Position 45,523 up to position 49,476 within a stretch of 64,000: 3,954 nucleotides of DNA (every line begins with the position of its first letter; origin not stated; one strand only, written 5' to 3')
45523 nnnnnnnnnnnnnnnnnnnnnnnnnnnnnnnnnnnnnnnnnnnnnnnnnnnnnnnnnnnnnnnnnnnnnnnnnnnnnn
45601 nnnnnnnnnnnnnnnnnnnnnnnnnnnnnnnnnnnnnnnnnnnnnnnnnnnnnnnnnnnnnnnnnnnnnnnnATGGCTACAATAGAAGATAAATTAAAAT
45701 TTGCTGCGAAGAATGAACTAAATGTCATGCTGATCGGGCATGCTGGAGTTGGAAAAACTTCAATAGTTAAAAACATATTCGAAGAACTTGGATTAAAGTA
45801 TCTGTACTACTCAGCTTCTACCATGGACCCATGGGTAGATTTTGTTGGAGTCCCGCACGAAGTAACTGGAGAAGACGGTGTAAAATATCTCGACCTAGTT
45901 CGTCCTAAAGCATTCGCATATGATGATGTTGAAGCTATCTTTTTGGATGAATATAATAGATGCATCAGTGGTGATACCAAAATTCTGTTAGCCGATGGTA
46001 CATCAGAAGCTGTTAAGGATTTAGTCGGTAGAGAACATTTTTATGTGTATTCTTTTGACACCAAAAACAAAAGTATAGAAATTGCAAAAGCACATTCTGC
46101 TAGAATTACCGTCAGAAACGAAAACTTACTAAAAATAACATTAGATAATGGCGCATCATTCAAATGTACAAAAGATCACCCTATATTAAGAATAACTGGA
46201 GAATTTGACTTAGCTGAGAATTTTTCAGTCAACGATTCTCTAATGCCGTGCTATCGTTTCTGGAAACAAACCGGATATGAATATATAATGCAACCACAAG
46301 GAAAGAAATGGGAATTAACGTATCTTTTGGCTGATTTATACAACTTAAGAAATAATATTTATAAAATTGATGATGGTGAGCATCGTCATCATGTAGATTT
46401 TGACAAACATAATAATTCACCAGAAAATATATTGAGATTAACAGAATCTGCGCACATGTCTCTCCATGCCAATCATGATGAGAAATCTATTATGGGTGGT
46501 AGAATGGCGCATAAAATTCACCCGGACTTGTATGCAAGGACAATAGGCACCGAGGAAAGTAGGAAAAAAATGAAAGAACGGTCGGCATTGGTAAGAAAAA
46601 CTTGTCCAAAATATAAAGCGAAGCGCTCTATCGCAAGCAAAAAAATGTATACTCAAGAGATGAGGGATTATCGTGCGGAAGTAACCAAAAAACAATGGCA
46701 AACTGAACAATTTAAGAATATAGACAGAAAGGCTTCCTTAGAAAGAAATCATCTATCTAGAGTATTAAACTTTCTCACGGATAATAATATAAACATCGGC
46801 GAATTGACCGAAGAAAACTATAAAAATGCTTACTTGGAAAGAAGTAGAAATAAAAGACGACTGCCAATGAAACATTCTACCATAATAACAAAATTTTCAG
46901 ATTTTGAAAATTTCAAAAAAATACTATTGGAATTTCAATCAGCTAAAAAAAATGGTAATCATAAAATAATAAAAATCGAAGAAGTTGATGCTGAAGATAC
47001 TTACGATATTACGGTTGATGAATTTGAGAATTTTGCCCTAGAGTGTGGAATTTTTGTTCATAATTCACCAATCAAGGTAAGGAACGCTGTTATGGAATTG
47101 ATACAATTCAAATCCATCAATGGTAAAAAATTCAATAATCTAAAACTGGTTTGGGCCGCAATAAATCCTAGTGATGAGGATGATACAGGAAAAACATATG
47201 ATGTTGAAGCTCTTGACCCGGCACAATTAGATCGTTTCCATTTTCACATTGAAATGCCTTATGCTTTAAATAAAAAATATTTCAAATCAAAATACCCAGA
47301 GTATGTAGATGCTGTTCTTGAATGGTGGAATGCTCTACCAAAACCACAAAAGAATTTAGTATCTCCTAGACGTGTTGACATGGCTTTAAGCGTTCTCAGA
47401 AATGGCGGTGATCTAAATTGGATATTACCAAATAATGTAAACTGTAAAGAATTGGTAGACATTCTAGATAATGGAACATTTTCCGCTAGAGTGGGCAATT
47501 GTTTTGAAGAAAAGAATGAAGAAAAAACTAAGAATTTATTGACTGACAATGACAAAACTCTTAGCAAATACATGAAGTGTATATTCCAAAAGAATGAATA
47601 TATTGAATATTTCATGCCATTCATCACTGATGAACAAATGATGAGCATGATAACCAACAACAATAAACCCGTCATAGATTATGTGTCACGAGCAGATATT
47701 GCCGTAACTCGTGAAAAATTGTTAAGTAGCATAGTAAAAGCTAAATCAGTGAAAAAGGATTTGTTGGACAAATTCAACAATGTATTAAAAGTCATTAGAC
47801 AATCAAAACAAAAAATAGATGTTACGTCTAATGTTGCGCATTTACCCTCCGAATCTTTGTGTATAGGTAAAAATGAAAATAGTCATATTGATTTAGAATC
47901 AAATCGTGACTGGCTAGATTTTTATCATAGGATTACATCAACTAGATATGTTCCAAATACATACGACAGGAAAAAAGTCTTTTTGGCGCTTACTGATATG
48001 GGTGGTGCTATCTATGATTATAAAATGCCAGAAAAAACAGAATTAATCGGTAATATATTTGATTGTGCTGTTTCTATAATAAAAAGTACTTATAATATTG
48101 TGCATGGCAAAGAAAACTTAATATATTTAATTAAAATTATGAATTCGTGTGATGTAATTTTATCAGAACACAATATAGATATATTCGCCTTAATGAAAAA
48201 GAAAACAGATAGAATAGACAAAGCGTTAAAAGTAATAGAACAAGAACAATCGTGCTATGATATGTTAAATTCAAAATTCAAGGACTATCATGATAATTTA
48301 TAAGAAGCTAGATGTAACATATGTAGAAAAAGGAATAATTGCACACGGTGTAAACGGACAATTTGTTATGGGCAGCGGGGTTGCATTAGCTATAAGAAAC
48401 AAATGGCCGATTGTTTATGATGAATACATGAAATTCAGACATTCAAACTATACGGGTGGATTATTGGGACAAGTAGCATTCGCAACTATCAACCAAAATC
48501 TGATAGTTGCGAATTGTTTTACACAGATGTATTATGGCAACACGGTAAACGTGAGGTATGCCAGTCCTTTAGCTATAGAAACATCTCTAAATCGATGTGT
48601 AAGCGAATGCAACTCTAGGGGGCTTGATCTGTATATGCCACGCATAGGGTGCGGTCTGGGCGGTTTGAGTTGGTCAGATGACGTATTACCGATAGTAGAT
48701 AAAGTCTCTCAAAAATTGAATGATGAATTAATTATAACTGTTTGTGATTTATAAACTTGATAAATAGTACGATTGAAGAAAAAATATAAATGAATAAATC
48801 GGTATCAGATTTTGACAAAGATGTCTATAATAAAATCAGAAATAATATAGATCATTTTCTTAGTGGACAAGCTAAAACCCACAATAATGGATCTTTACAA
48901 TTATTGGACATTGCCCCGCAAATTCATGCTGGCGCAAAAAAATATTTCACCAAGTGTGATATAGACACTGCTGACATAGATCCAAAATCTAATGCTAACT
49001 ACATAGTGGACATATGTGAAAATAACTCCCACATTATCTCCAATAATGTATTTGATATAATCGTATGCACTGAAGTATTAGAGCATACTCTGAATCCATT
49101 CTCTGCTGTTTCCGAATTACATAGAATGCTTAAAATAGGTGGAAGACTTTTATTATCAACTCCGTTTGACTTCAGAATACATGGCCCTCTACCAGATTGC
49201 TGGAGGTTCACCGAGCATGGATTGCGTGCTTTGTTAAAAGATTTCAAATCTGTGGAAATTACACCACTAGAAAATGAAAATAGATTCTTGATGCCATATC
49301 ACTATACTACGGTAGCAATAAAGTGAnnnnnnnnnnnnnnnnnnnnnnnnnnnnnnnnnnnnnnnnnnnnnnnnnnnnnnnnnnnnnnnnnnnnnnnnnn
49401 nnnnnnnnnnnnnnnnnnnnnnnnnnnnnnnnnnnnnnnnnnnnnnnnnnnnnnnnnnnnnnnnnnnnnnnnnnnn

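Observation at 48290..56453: Eight-kb glycan or modification gene cluster: macro domain, SAM-MTase, ATP-grasp-HAD fusion, glycosyltransferase-like proteins, DegT aminotransferase, pyruvyl transferase and two unknowns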

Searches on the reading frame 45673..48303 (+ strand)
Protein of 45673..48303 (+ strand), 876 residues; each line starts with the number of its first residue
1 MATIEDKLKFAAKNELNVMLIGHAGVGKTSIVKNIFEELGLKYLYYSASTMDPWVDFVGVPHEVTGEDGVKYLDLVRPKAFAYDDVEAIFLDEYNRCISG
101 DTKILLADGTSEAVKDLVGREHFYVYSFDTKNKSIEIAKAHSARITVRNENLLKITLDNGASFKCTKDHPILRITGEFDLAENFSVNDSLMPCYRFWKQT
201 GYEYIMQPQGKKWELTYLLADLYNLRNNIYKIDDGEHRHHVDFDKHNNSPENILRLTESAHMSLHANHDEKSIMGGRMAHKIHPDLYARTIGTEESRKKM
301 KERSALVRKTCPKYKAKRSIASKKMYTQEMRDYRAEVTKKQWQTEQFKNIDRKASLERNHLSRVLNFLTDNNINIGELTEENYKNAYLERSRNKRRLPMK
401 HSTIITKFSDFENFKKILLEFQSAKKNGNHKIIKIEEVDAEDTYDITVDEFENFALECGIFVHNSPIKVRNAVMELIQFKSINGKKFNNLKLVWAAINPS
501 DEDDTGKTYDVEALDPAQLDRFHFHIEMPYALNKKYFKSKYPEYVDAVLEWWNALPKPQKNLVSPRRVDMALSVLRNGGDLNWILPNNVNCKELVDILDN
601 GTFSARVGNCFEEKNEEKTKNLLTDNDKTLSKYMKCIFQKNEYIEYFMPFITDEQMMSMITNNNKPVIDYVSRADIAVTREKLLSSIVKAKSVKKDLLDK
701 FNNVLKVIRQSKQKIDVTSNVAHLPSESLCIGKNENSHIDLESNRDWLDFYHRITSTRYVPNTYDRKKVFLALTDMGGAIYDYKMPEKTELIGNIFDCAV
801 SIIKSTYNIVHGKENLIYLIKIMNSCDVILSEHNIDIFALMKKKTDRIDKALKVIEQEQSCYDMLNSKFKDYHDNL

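Call 11: search_protein_families(library=phrogs, proteins=[window:45673-48303:+], max_evalue=0.001)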
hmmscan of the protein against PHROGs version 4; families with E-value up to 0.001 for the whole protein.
window:45673-48303:+ (876 aa): 7 families
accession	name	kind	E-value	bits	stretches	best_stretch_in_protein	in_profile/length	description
phrog_1297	-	other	3.9e-13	50.1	1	4-96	14-110/356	ATPase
phrog_7545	-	DNA, RNA and nucleotide metabolism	4.8e-07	31.1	1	228-273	96-141/160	HNH endonuclease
phrog_15471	-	DNA, RNA and nucleotide metabolism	6.1e-07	30.5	1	228-312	42-109/183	HNH endonuclease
phrog_21964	-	DNA, RNA and nucleotide metabolism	1.2e-06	29.4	1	221-271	168-218/244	HNH endonuclease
phrog_28563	-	unknown function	9.9e-06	26.8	1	424-473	30-79/98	-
phrog_249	-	moron, auxiliary metabolic gene and host takeover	2e-05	25.1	0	9-48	120-160/380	porphyrin biosynthesis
phrog_16448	-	other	4.6e-05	22.9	1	6-102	440-532/680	ATPase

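Call 12: search_dna_similar(query=window:45673-48303:+, collection=phages, mode=protein, max_rows=25)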
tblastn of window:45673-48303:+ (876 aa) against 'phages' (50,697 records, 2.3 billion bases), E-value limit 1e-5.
Records with a match: 13; places in all: 14; records where one place covers at least 80% of the query: 0.
Best place of each record, by identity: <60% 13.
By first word of the organism name: uncultured 4; Ralstonia 2; Bacillus 2; Lactobacillus 2; Burkholderia 1; Aphanizomenon 1; Streptococcus 1.
By host as written in the record: - 6; Bacillus subtilis W-23-S(r); Bacillus licheniformis ATCC 9945a 2; Lactobacillus paracasei 2; Burkholderia 1; Aphanizomenon flos-aquae 1; Streptococcus agalactiae 1.
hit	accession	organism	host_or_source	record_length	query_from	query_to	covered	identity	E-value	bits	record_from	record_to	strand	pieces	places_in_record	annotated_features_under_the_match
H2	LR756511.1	uncultured phage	metagenomic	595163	5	713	50%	34.2%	4e-29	229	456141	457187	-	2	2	record has no annotation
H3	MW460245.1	Burkholderia phage BCSR5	Burkholderia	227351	5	605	32%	42.5%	1e-27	231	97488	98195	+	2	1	hypothetical protein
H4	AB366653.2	Ralstonia phage phiRSL1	-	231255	7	608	26%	46.4%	1e-25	221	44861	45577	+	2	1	ATPase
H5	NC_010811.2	Ralstonia phage phiRSL1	-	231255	7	608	26%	46.4%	1e-25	221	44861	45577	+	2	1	ATPase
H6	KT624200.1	Bacillus phage SP-15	Bacillus subtilis W-23-S(r); Bacillus ...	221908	97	464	42%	28.0%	1e-28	130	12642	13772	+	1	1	hypothetical protein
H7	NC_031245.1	Bacillus phage SP-15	Bacillus subtilis W-23-S(r); Bacillus ...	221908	97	464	42%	28.0%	1e-28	130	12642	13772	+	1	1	hypothetical protein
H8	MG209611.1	Aphanizomenon phage vB_AphaS-CL131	Aphanizomenon flos-aquae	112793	52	467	47%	24.1%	4e-17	93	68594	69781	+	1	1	dCTP deaminase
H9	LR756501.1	uncultured phage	metagenomic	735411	67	267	23%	28.1%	3e-8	64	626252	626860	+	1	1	record has no annotation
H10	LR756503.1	uncultured phage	metagenomic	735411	67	267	23%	28.1%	3e-8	64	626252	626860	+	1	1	record has no annotation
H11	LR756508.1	uncultured phage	metagenomic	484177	96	265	19%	32.1%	8e-17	92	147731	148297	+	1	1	record has no annotation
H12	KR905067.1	Lactobacillus phage CL2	Lactobacillus paracasei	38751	94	265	20%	29.5%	7e-6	56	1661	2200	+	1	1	large subunit terminase | HNH endonuclease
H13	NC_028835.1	Lactobacillus phage CL2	Lactobacillus paracasei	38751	94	265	20%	29.5%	7e-6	56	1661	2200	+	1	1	terminase large subunit | HNH endonuclease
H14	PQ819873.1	Streptococcus phage vB_SagM-GXN1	Streptococcus agalactiae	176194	97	270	20%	26.7%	1e-9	69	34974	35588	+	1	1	none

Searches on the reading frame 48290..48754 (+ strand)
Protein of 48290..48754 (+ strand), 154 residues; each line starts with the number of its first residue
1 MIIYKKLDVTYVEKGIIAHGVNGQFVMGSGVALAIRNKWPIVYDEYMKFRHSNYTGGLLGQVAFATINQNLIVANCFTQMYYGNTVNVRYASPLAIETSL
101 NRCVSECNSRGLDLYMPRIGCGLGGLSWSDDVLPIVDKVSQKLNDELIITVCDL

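Call 3: search_protein_families(library=pfam, proteins=[window:48290-48754:+], max_evalue=0.1)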
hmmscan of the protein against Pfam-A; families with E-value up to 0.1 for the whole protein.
window:48290-48754:+ (154 aa): 1 family
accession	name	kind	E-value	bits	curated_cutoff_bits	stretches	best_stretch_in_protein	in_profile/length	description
PF01661.27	Macro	-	6.8e-06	26.5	22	1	19-130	2-113/118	Macro domain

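Call 4: search_protein_families(library=phrogs, proteins=[window:48290-48754:+], max_evalue=0.01)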
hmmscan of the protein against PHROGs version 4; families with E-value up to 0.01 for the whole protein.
window:48290-48754:+ (154 aa): 3 families
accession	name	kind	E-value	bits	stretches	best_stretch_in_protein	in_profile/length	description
phrog_335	-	other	2.5e-33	116.9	1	1-146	55-197/422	phosphatase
phrog_15329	-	unknown function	4.2e-08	34.5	1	60-135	16-85/104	-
phrog_30914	-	unknown function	5e-08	33.3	1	3-144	3-142/371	-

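Call 6: search_protein_families(library=ncbifam, proteins=[window:48290-48754:+], max_evalue=0.1)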
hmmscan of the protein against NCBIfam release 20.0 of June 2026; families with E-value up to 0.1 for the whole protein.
window:48290-48754:+ (154 aa): 2 families
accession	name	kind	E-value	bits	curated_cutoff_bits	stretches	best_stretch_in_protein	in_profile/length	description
NF048014.1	antitoxin_DarG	equivalog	6.3e-10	38.8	250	1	20-145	19-140/338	type II toxin-antitoxin system antitoxin DNA ADP-ribosyl glycohydrolase DarG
TIGR01998.1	PTS-II-BC-nag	equivalog_domain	0.062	12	553.2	1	33-74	159-200/475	N-acetylglucosamine-specific PTS transporter subunit IIBC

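Call 74: search_solved_structures(query=window:48290-48754:+, max_evalue=0.01)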
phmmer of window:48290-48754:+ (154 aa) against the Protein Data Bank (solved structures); distinct sequences matched with E-value up to 0.01: 11.
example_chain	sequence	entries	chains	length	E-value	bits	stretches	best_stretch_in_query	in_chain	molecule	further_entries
5e3b_A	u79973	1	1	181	2.4e-09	40.7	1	16-139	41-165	Macrodomain protein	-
2fg1_A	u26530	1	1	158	9.8e-09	38.7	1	16-154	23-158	conserved hypothetical protein BT1257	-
2afc_A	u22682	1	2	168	1.2e-08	38.4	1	16-154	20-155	conserved hypothetical protein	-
4j5r_A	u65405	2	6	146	2.6e-05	27.6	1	96-143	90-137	O-acetyl-ADP-ribose deacetylase 1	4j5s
4j5q_A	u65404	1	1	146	2.6e-05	27.6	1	96-143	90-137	O-acetyl-ADP-ribose deacetylase 1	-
2eee_A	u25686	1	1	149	2.8e-05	27.5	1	96-143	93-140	Uncharacterized protein C6orf130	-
2l8r_A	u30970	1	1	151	3e-05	27.4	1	96-143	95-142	Uncharacterized protein C6orf130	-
2lgr_A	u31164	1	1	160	3.7e-05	27.1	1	96-143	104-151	Uncharacterized protein C6orf130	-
5m3i_A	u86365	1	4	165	3.7e-05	27.1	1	1-139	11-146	RNase III inhibitor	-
7omu_AAA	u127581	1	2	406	0.0016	21.8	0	95-138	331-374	Macro domain-containing protein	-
5m31_A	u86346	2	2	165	0.0074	19.6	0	17-130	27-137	Appr-1-p processing domain protein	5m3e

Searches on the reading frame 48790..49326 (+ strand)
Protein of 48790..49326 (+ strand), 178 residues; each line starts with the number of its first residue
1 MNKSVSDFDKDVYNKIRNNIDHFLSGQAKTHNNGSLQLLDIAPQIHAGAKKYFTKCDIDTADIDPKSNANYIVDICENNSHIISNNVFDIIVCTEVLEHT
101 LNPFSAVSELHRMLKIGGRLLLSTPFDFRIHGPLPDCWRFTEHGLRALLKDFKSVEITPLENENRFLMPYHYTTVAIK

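Call 3: search_protein_families(library=pfam, proteins=[window:48790-49326:+], max_evalue=0.1)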
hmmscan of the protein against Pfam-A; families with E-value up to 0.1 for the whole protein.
window:48790-49326:+ (178 aa): 6 families
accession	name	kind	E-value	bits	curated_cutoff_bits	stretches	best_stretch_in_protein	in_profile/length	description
PF13489.12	Methyltransf_23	-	2.2e-08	34.4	27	1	59-127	46-121/164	Methyltransferase domain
PF08241.18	Methyltransf_11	-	4.7e-08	34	21.2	1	75-121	46-94/95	Methyltransferase domain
PF08242.18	Methyltransf_12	-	1.2e-06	29.6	30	1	74-120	64-98/98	Methyltransferase domain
PF13847.12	Methyltransf_31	-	5.7e-05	23.3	27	1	74-126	62-113/145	Methyltransferase domain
PF13649.12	Methyltransf_25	-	0.0015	19.6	27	1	32-118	20-97/97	Methyltransferase domain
PF12260.14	PIP49_C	-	0.0042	17.1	25.2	1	12-63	43-94/189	Protein-kinase domain of FAM69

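Call 4: search_protein_families(library=phrogs, proteins=[window:48790-49326:+], max_evalue=0.01)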
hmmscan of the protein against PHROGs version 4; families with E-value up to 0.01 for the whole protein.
window:48790-49326:+ (178 aa): 3 families
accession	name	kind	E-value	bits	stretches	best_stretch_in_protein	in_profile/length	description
phrog_32762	-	other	0.00015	23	1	11-124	8-111/180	SAM-dependent methyltransferase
phrog_22502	-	other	0.0033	18.2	1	74-122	125-173/276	methyltransferase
phrog_4752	-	other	0.0065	16.8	1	29-128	72-164/241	tRNA methyltransferase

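Call 6: search_protein_families(library=ncbifam, proteins=[window:48790-49326:+], max_evalue=0.1)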
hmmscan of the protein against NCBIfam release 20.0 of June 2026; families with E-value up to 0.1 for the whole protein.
window:48790-49326:+ (178 aa): 11 families
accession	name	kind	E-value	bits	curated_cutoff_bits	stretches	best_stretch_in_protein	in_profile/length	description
TIGR01983.1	UbiG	equivalog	5.8e-07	29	102.95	1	68-124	98-153/228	bifunctional 2-polyprenyl-6-hydroxyphenol methylase/3-demethylubiquinol 3-O-methyltransferase UbiG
NF047649.1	MTase_UXPK_star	exception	8.6e-07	28.2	460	1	67-123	126-182/283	methyltransferase/UXPK-star double selenoprotein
TIGR04345.1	ovoA_Cterm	equivalog_domain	4.7e-05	23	170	1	87-132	134-179/242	putative 4-mercaptohistidine N1-methyltransferase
TIGR02072.1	BioC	equivalog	0.00015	21.7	184.95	1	29-126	54-136/244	malonyl-ACP O-methyltransferase BioC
NF011650.0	PRK15068.1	equivalog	0.00031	19.7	209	1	85-124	188-227/324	tRNA 5-methoxyuridine(34)/uridine 5-oxyacetic acid(34) synthase CmoB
NF045667.1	MTase_DVU1556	equivalog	0.00035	20.1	155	1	79-123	76-120/213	DVU_1556 family methyltransferase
TIGR00452.1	TIGR00452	equivalog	0.00048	19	275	1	85-124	182-221/316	tRNA 5-methoxyuridine(34)/uridine 5-oxyacetic acid(34) synthase CmoB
NF041536.1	ArsM_DUF2284_UU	exception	0.0063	14.9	575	1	33-123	101-181/459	arsenite methyltransferase/DUF2284 domain selenoprotein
NF041537.1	ArsM_AhpD_UU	exception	0.0097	14.7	510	1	76-123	134-181/345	arsenite methyltransferase/AhpD domain selenoprotein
NF008823.0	PRK11873.1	subfamily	0.018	14.5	263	1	21-136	91-192/272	arsenite methyltransferase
NF041675.1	sarc_dimgly_tmase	equivalog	0.045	13.7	550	1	83-126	130-173/278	sarcosine/dimethylglycine N-methyltransferase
